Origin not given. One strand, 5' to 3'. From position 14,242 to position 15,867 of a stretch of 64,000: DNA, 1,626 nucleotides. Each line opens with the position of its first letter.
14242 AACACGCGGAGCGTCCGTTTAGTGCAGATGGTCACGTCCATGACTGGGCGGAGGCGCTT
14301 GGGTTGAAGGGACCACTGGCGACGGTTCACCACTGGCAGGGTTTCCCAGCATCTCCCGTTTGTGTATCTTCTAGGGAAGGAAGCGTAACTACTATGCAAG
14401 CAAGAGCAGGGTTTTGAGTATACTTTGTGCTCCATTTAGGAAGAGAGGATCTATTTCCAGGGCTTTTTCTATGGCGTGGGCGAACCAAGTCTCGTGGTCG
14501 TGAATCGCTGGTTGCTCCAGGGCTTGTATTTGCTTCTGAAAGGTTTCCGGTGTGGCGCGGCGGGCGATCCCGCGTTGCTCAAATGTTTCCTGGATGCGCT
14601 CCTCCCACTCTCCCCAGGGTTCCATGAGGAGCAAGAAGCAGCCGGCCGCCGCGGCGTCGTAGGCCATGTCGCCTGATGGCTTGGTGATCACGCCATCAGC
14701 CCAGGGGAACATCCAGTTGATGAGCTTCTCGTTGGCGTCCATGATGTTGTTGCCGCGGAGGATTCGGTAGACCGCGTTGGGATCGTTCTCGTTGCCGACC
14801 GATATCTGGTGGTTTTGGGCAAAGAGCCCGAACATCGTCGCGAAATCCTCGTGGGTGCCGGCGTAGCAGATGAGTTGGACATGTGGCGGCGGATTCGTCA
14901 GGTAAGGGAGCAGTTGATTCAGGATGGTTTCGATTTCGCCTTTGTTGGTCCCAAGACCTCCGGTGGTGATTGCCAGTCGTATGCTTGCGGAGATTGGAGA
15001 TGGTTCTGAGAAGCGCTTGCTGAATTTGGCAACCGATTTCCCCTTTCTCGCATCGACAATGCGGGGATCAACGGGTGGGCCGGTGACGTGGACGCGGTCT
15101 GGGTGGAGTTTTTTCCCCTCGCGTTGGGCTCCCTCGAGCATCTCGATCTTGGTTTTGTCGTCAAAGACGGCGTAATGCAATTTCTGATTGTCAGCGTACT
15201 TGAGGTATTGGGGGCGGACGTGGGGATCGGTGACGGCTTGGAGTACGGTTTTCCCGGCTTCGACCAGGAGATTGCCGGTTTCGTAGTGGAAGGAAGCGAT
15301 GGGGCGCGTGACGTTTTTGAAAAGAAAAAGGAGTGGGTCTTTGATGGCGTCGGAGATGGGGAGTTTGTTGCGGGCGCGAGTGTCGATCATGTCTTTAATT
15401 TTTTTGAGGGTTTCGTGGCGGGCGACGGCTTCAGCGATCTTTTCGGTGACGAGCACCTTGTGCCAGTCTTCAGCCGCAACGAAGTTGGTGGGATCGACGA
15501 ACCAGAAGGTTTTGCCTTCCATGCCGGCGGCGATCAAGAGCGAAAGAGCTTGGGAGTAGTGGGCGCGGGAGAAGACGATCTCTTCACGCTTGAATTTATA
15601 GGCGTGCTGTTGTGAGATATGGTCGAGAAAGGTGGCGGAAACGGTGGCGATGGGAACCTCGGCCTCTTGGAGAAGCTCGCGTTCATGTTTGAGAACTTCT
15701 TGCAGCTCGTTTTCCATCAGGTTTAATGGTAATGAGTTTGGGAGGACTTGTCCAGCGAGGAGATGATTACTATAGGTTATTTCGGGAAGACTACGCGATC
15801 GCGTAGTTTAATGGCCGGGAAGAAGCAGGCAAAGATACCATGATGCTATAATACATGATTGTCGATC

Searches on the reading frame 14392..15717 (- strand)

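Call 49: search_protein_families(library=pfam, proteins=[window:14392-15717:-], max_evalue=0.1)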
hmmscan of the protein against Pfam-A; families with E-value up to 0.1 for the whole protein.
window:14392-15717:- (441 aa): 2 families
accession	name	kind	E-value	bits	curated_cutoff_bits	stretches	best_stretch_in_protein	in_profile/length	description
PF22053.2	DUF6938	-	0.0086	16.2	27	1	210-296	7-86/236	Domain of unknown function (DUF6938)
PF06258.17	Mito_fiss_Elm1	-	0.07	12.7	27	0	339-402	226-287/304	Mitochondrial fission ELM1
